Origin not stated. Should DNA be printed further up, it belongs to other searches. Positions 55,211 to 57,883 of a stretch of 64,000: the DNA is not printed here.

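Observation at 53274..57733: Sialic-acid-like catabolic cluster containing an FAD-oxidoreductase::BNR-sialidase fusion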

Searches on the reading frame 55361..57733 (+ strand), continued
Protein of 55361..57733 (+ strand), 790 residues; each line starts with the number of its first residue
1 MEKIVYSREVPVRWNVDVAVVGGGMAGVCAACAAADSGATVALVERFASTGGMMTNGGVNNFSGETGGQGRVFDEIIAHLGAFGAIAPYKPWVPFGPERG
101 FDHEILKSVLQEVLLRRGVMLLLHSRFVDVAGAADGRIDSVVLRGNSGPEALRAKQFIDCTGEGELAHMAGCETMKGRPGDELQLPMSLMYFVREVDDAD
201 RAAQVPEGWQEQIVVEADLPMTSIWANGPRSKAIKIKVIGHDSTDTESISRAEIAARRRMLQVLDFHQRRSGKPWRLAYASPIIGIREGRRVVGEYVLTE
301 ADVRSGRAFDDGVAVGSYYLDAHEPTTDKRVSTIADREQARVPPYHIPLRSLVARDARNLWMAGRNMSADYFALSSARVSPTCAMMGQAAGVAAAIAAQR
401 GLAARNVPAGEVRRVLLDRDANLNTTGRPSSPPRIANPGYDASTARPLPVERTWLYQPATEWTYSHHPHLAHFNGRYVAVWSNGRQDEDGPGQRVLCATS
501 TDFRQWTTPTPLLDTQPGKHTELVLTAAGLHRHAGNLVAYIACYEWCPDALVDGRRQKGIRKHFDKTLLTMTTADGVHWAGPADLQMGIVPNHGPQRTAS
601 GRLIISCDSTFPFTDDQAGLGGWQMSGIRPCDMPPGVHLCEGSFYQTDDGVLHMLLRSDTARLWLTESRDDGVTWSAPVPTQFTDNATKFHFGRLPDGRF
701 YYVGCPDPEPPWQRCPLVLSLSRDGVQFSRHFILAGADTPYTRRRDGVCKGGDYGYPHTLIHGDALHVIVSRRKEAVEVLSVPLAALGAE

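Call 68: find_homologous_proteins(query=P0256, max_evalue=1e-30)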
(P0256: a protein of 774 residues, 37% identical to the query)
Query P0256 (774 aa): 950 proteins with E <= 1e-30 among 8000 candidates; the best 120 are listed.
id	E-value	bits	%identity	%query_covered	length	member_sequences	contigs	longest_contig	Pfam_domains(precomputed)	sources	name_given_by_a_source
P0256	0.0e+0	1808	100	100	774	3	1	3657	PF01266.31,PF00890.31,PF07992.21,PF03486.21,PF13088.13,PF12831.14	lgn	-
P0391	0.0e+0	1360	74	100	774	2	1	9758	PF01266.31,PF07992.21,PF03486.21,PF13088.13,PF12831.14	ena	-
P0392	0.0e+0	1203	69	96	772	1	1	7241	PF01266.31,PF00890.31,PF07992.21,PF03486.21,PF13088.13,PF12831.14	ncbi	-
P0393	0.0e+0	1133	65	98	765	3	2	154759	PF01266.31,PF00890.31,PF03486.21,PF13088.13,PF12831.14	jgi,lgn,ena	-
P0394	0.0e+0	1055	63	95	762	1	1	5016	PF01266.31,PF13450.13,PF00890.31,PF03486.21,PF13088.13,PF12831.14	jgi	jgi:predicted neuraminidase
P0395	1.4e-287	974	60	98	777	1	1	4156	PF01266.31,PF00890.31,PF13088.13,PF12831.14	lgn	-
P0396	1.4e-278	944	56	99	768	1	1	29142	PF01266.31,PF13450.13,PF00890.31,PF07992.21,PF03486.21,PF13088.13,PF12831.14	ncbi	-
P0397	7.7e-275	932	93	57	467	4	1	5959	PF01266.31,PF00890.31,PF07992.21,PF03486.21,PF12831.14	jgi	-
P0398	5.7e-273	926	58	97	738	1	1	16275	PF01266.31,PF13088.13,PF12831.14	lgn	-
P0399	2.9e-270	917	57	98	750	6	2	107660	PF01266.31,PF00890.31,PF07992.21,PF03486.21,PF13088.13,PF12831.14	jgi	jgi:hypothetical protein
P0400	5.7e-257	873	57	90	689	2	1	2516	PF13088.13,PF12831.14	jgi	jgi:predicted neuraminidase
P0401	1.2e-230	786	50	94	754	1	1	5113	PF01266.31,PF00890.31,PF02012.27,PF13088.13,PF12831.14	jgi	jgi:predicted neuraminidase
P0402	7.1e-230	783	51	98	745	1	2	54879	PF01266.31,PF02012.27,PF13088.13,PF12831.14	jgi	-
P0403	8.3e-229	780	50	98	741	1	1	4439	PF01266.31,PF02012.27,PF13088.13,PF12831.14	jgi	-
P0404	1.3e-228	779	50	98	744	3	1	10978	PF02012.27,PF13088.13,PF12831.14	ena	-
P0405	6.9e-227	773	50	97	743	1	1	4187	PF01266.31,PF13088.13,PF12831.14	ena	-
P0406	3.1e-226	771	50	98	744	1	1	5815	PF01266.31,PF02012.27,PF13088.13,PF12831.14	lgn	-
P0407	4.5e-226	771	50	97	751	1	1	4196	PF01266.31,PF13450.13,PF00890.31,PF03486.21,PF02012.27,PF13088.13,PF12831.14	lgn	-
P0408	5.7e-225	767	50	96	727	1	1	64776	PF02012.27,PF13088.13,PF12831.14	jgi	jgi:predicted neuraminidase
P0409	6.3e-225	767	50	96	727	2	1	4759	PF02012.27,PF13088.13,PF12831.14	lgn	-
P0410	6.8e-225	767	50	97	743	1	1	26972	PF01266.31,PF02012.27,PF13088.13,PF12831.14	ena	-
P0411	7.2e-225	767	50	97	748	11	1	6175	PF00890.31,PF13088.13,PF12831.14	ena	-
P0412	1.2e-221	756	48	97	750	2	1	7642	PF01266.31,PF00890.31,PF00070.34,PF02012.27,PF13088.13,PF12831.14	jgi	-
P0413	4.6e-221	754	48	97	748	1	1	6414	PF01266.31,PF00890.31,PF02012.27,PF13088.13,PF12831.14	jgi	-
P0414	5.8e-221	754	47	97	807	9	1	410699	PF01946.24,PF01266.31,PF13450.13,PF00890.31,PF13088.13,PF12831.14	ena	-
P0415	3.2e-220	751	48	97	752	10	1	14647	PF13088.13,PF12831.14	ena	-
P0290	4.1e-220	751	47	97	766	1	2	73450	PF13859.13,PF01266.31,PF00890.31,PF03486.21,PF13088.13,PF12831.14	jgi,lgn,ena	-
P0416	4.5e-220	751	47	97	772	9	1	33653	PF01946.24,PF01266.31,PF13450.13,PF00890.31,PF02012.27,PF13088.13,PF12831.14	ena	-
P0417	4.0e-219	748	48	97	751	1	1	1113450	PF01266.31,PF13450.13,PF02012.27,PF13088.13,PF12831.14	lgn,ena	-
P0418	1.8e-217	742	47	98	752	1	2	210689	PF01266.31,PF00890.31,PF13088.13,PF12831.14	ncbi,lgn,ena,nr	ncbi:MAG: FAD-dependent oxidoreductase [Candidatus Latescibacteria bacterium]|nr:FAD-dependent oxido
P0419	2.3e-217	742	48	97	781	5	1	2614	PF01266.31,PF13088.13,PF12831.14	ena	-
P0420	3.0e-217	742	47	97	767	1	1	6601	PF13859.13,PF01266.31,PF13450.13,PF03486.21,PF02012.27,PF13088.13,PF12831.14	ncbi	-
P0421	3.4e-217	741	47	97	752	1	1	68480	PF01266.31,PF00890.31,PF13088.13,PF12831.14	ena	-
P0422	7.8e-217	740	48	97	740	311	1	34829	PF02012.27,PF13088.13,PF12831.14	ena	-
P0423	2.8e-216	738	48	98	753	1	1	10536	PF01266.31,PF00890.31,PF13088.13,PF12831.14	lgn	-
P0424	1.1e-215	736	48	96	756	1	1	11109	PF01266.31,PF13450.13,PF00890.31,PF07992.21,PF13088.13,PF12831.14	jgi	jgi:predicted neuraminidase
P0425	1.3e-215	736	47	98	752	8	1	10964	PF01266.31,PF13088.13,PF12831.14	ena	-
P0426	3.1e-215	735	48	97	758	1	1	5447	PF01266.31,PF00890.31,PF02012.27,PF13088.13,PF12831.14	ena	-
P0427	3.9e-215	735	49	98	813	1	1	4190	PF01266.31,PF02012.27,PF13088.13,PF12831.14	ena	-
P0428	7.0e-215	734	46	97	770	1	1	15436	PF01946.24,PF13859.13,PF01266.31,PF13450.13,PF00890.31,PF24316.2,PF03486.21,PF02012.27,PF15902.13,PF13088.13,PF12831.14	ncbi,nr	ncbi:FAD-dependent oxidoreductase [candidate division KSB1 bacterium]|nr:FAD-dependent oxidoreductas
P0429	1.2e-214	733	48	95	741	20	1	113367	PF02012.27,PF13088.13,PF12831.14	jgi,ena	-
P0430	1.5e-214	733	47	95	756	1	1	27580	PF02012.27,PF13088.13,PF12831.14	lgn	-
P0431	2.2e-214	732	48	94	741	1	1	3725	PF02012.27,PF13088.13,PF12831.14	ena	-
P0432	4.5e-214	731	47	97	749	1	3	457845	PF01266.31,PF13088.13,PF12831.14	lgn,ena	-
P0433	8.8e-214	730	48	97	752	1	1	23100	PF01266.31,PF00890.31,PF03486.21,PF02012.27,PF13088.13,PF12831.14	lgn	-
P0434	1.3e-213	730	47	97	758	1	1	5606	PF01266.31,PF00890.31,PF13088.13,PF12831.14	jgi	jgi:predicted neuraminidase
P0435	2.6e-213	729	47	97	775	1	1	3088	PF00890.31,PF07992.21,PF02012.27,PF13088.13,PF12831.14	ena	-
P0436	2.9e-213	728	46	95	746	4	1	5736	PF01266.31,PF02012.27,PF13088.13,PF12831.14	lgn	-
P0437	4.0e-213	728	47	97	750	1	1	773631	PF13859.13,PF01266.31,PF13450.13,PF07992.21,PF25852.1,PF13088.13,PF12831.14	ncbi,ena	-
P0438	5.9e-213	727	49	98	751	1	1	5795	PF01266.31,PF02012.27,PF13088.13,PF12831.14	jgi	-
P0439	1.0e-212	727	46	97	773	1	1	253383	PF01266.31,PF13450.13,PF13088.13,PF12831.14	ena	-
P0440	3.1e-212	725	47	98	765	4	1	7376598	PF01266.31,PF13450.13,PF00890.31,PF03486.21,PF02012.27,PF13088.13,PF12831.14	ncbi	-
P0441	3.3e-212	725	48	98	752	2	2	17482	PF01266.31,PF02012.27,PF13088.13,PF12831.14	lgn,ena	-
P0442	3.9e-212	725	45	97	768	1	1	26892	PF01266.31,PF13450.13,PF00890.31,PF03486.21,PF02012.27,PF13088.13,PF12831.14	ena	-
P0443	4.6e-212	724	46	97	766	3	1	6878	PF01266.31,PF13450.13,PF00890.31,PF07992.21,PF00070.34,PF03486.21,PF04820.21,PF13088.13,PF12831.14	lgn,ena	-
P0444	1.2e-211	723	46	98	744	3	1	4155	PF01266.31,PF00890.31,PF02012.27,PF13088.13,PF12831.14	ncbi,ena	-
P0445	1.3e-211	723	46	96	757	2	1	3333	PF01266.31,PF00890.31,PF13088.13,PF12831.14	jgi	-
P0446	2.7e-211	722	47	97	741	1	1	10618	PF02012.27,PF13088.13,PF12831.14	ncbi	-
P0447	4.7e-211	721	46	97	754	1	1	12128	PF01266.31,PF00890.31,PF02012.27,PF13088.13,PF12831.14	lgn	-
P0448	6.5e-211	721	46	97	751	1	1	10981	PF01266.31,PF00890.31,PF13088.13,PF12831.14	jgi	jgi:predicted neuraminidase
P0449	6.5e-211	721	47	99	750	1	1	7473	PF01266.31,PF13450.13,PF00890.31,PF03486.21,PF13088.13,PF12831.14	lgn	-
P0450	2.1e-210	719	47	97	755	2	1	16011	PF01266.31,PF00890.31,PF03486.21,PF02012.27,PF13088.13,PF12831.14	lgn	-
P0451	2.1e-210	719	47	97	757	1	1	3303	PF01266.31,PF13450.13,PF00890.31,PF07992.21,PF02012.27,PF13088.13,PF12831.14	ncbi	-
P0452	4.5e-210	718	47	98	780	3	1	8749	PF01266.31,PF00890.31,PF07992.21,PF13738.13,PF03486.21,PF13088.13,PF12831.14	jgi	-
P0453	8.7e-210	717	46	98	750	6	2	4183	PF01266.31,PF02012.27,PF13088.13,PF12831.14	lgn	-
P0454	1.0e-209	717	47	97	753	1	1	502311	PF01266.31,PF00890.31,PF02012.27,PF13088.13,PF12831.14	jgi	jgi:predicted neuraminidase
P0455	1.4e-209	716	46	97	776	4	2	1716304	PF01946.24,PF01266.31,PF13450.13,PF00890.31,PF03486.21,PF13088.13,PF12831.14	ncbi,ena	-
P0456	2.4e-209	715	46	95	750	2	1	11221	PF01266.31,PF02012.27,PF13088.13,PF12831.14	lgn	-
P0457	2.7e-208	712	47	96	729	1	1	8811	PF02012.27,PF13088.13,PF12831.14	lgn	-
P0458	8.4e-208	710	46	97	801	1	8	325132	PF01266.31,PF13450.13,PF00890.31,PF13088.13,PF12831.14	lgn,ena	-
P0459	1.0e-207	710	46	97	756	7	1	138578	PF01266.31,PF00890.31,PF13088.13,PF12831.14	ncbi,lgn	-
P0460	2.0e-207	709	46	100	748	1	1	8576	PF13088.13,PF12831.14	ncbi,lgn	ncbi:MAG: FAD-dependent oxidoreductase [Phycisphaeraceae bacterium]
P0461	2.2e-207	709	46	95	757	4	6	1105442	PF01266.31,PF00890.31,PF03486.21,PF13088.13,PF12831.14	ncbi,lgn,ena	-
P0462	2.9e-207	709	45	97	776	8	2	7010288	PF01946.24,PF01266.31,PF13450.13,PF00890.31,PF03486.21,PF02012.27,PF13088.13,PF12831.14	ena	-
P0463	4.5e-207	708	44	97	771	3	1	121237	PF01946.24,PF01266.31,PF13450.13,PF00890.31,PF03486.21,PF13088.13,PF12831.14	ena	-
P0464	7.3e-207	707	47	98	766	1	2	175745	PF01266.31,PF13450.13,PF00890.31,PF03486.21,PF13088.13,PF12831.14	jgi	jgi:predicted neuraminidase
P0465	7.7e-207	707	45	97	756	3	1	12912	PF01266.31,PF00890.31,PF02012.27,PF13088.13,PF12831.14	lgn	-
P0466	2.0e-206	706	46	98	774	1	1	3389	PF01266.31,PF13450.13,PF00890.31,PF03486.21,PF13088.13,PF12831.14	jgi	jgi:predicted neuraminidase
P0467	2.4e-206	706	44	98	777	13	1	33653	PF01266.31,PF13450.13,PF02012.27,PF13088.13,PF12831.14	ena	-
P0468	3.7e-206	705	46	97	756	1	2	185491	PF01266.31,PF07992.21,PF13088.13,PF12831.14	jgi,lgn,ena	-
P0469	7.3e-206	704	48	97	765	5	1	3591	PF01266.31,PF00890.31,PF13088.13,PF12831.14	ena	-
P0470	1.0e-205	703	47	94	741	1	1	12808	PF13088.13,PF12831.14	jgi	jgi:predicted neuraminidase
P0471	2.8e-205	702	47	97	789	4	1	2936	PF13088.13,PF12831.14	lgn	-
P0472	2.9e-205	702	47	96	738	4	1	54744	PF13088.13,PF12831.14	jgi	jgi:predicted neuraminidase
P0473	6.5e-205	701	44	97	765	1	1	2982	PF13859.13,PF01266.31,PF13450.13,PF00890.31,PF03486.21,PF13088.13,PF12831.14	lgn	-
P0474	9.2e-205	700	47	97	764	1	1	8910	PF01266.31,PF00890.31,PF07992.21,PF13088.13,PF12831.14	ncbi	-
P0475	1.3e-204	700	46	98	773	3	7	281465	PF01266.31,PF13450.13,PF00890.31,PF03486.21,PF13088.13,PF12831.14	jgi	jgi:predicted neuraminidase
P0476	1.4e-204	700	47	96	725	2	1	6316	PF02012.27,PF13088.13,PF12831.14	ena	-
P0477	3.2e-204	699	47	98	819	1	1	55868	PF02012.27,PF13088.13,PF12831.14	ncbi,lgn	-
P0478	2.4e-203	696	45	97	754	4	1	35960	PF01266.31,PF00890.31,PF02012.27,PF13088.13,PF12831.14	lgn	-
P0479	3.6e-203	695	45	99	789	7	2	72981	PF01266.31,PF00890.31,PF03486.21,PF02012.27,PF13088.13,PF12831.14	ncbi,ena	-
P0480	3.6e-202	692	47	99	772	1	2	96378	PF02012.27,PF13088.13,PF12831.14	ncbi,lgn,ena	-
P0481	4.5e-202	691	48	91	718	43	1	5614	PF02012.27,PF13088.13,PF12831.14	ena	-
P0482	1.0e-201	690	45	98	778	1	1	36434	PF01266.31,PF13450.13,PF00890.31,PF07992.21,PF03486.21,PF13088.13,PF12831.14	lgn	-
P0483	1.3e-201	690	46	98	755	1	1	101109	PF13088.13,PF12831.14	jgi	jgi:predicted neuraminidase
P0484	1.6e-201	690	45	95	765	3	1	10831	PF01266.31,PF13450.13,PF00890.31,PF03486.21,PF02012.27,PF13088.13,PF12831.14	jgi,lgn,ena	-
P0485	4.2e-201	688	46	97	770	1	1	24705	PF13088.13,PF12831.14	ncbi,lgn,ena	-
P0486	9.3e-201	687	45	95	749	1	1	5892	PF01266.31,PF13450.13,PF00890.31,PF03486.21,PF02012.27,PF13088.13,PF12831.14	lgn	-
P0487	1.4e-200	686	46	97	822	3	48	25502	PF01266.31,PF00890.31,PF13088.13,PF01494.26,PF12831.14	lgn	-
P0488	1.5e-200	686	45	97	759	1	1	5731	PF01266.31,PF07992.21,PF03486.21,PF04820.21,PF02012.27,PF13088.13,PF12831.14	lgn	-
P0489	1.5e-200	686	46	98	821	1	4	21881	PF01266.31,PF00890.31,PF02012.27,PF13088.13,PF12831.14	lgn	-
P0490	1.6e-200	686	46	98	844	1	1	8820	PF01266.31,PF00890.31,PF00070.34,PF03486.21,PF13088.13,PF12831.14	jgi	jgi:predicted neuraminidase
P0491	1.7e-200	686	45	98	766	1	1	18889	PF01266.31,PF13450.13,PF00890.31,PF03486.21,PF13088.13,PF12831.14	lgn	-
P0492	2.3e-200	686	45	98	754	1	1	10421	PF01266.31,PF13450.13,PF00890.31,PF13088.13,PF12831.14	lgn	-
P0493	5.9e-200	684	45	96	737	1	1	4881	PF02012.27,PF13088.13,PF12831.14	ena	-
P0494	1.6e-199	683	45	98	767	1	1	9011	PF01946.24,PF01266.31,PF02012.27,PF13088.13,PF12831.14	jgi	-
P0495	8.7e-199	681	46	98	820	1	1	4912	PF01946.24,PF01266.31,PF07992.21,PF00070.34,PF03486.21,PF02012.27,PF13088.13,PF12831.14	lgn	-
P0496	1.5e-198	680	45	96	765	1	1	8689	PF13088.13,PF12831.14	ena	-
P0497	2.9e-198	679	45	97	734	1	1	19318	PF13088.13,PF12831.14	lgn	-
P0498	3.1e-198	679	45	98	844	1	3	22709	PF01266.31,PF00070.34,PF13088.13,PF12831.14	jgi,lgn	-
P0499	3.9e-198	678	45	98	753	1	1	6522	PF01266.31,PF13450.13,PF00890.31,PF13088.13,PF12831.14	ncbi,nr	ncbi:MAG: FAD-dependent oxidoreductase [Lentisphaeria bacterium]|nr:FAD-dependent oxidoreductase [Le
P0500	4.7e-198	678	45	98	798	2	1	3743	PF01266.31,PF00890.31,PF03486.21,PF13088.13,PF12831.14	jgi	jgi:predicted neuraminidase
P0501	6.3e-198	678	45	96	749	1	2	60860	PF01266.31,PF00890.31,PF02012.27,PF13088.13,PF12831.14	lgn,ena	-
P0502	5.2e-197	675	45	98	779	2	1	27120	PF01266.31,PF00890.31,PF02012.27,PF13088.13,PF12831.14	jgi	-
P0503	9.2e-197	674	45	95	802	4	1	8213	PF01266.31,PF00890.31,PF07992.21,PF03486.21,PF13088.13,PF12831.14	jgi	jgi:predicted neuraminidase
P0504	9.7e-197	674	45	98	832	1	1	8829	PF01266.31,PF13088.13,PF01134.29,PF12831.14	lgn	-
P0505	9.9e-197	674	45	98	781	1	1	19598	PF01266.31,PF13450.13,PF00890.31,PF07992.21,PF03486.21,PF02012.27,PF13088.13,PF12831.14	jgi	jgi:predicted neuraminidase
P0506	1.1e-196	674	46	97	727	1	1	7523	PF02012.27,PF13088.13,PF12831.14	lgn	-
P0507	4.4e-196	672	44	96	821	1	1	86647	PF01266.31,PF00890.31,PF07992.21,PF03486.21,PF13088.13,PF01134.29,PF12831.14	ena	-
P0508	4.9e-196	671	45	98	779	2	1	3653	PF01266.31,PF00890.31,PF07992.21,PF03486.21,PF02012.27,PF13088.13,PF12831.14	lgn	-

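Call 69: find_encoding_contigs(protein=P0440, flank=8000, max_places=2)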
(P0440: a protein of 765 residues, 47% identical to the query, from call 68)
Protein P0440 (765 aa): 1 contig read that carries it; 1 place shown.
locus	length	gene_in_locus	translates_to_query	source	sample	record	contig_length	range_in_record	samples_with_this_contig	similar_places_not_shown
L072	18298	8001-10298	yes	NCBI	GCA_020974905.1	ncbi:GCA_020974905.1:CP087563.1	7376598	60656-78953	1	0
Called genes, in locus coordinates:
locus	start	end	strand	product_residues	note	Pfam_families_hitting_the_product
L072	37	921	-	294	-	PF27840:ScmC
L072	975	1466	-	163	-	PF05402:PqqD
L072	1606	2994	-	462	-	PF14907:NTP_transf_5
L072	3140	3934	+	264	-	PF01026:TatD_DNase, PF01979:Amidohydro_1 (weak)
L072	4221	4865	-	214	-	PF00165:HTH_AraC, PF12833:HTH_18, PF00165:HTH_AraC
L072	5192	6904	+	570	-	PF00884:Sulfatase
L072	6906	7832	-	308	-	PF12833:HTH_18, PF00165:HTH_AraC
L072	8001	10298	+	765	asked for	PF00890:FAD_binding_2 (weak), PF01266:DAO (weak), PF03486:HI0933_like (weak), PF12831:FAD_oxidored, PF13450:NAD_binding_8 (faint), PF13088:BNR_2, PF02012:BNR (faint)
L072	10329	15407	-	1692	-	PF00703:Glyco_hydro_2, PF02836:Glyco_hydro_2_C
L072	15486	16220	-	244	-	PF07963:N_methyl (weak)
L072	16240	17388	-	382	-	PF00392:GntR, PF13377:Peripla_BP_3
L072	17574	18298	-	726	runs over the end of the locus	PF09508:Lact_bio_phlase, PF17385:LBP_M, PF17386:LBP_C (weak)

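Call 70: find_encoding_contigs(protein=P0418, flank=8000, max_places=2)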
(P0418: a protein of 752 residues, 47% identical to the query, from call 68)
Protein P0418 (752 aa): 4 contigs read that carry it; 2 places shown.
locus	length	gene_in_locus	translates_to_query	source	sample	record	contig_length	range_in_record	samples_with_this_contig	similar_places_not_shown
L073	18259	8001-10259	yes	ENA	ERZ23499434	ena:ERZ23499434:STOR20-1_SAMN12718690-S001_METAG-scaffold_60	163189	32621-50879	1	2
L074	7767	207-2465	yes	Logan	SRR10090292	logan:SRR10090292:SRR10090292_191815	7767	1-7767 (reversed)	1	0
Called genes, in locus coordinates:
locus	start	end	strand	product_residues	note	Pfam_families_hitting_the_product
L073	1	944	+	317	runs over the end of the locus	PF01636:APH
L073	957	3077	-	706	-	PF02092:tRNA_synt_2f, PF05746:DALR_1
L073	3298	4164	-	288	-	PF02091:tRNA-synt_2e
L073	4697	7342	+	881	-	PF01326:PPDK_N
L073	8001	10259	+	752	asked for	PF00890:FAD_binding_2 (weak), PF01266:DAO (weak), PF12831:FAD_oxidored, PF13088:BNR_2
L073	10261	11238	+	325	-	PF13606:Ank_3 (faint), PF24521:Ank_KRIT1 (faint), PF12796:Ank_2, PF13637:Ank_4, PF13857:Ank_5 (weak), PF13637:Ank_4 (weak), PF00023:Ank (weak)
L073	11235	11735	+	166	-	-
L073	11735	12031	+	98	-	-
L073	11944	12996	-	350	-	PF00023:Ank (faint), PF13637:Ank_4 (faint), PF13606:Ank_3 (faint), PF12796:Ank_2 (weak), PF13857:Ank_5 (faint)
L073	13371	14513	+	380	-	PF13302:Acetyltransf_3 (faint), PF13508:Acetyltransf_7 (faint), PF00583:Acetyltransf_1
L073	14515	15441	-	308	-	PF00106:adh_short (weak), PF01073:3Beta_HSD, PF01370:Epimerase, PF02719:Polysacc_synt_2, PF04321:RmlD_sub_bind, PF07993:NAD_binding_4 (weak), PF13460:NAD_binding_10 (weak), PF16363:GDP_Man_Dehyd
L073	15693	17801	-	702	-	PF00144:Beta-lactamase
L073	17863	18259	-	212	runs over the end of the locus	PF04199:Cyclase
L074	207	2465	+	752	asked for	PF00890:FAD_binding_2 (weak), PF01266:DAO (weak), PF12831:FAD_oxidored, PF13088:BNR_2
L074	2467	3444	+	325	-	PF13606:Ank_3 (faint), PF24521:Ank_KRIT1 (faint), PF12796:Ank_2, PF13637:Ank_4, PF13857:Ank_5 (weak), PF13637:Ank_4 (weak), PF00023:Ank (weak)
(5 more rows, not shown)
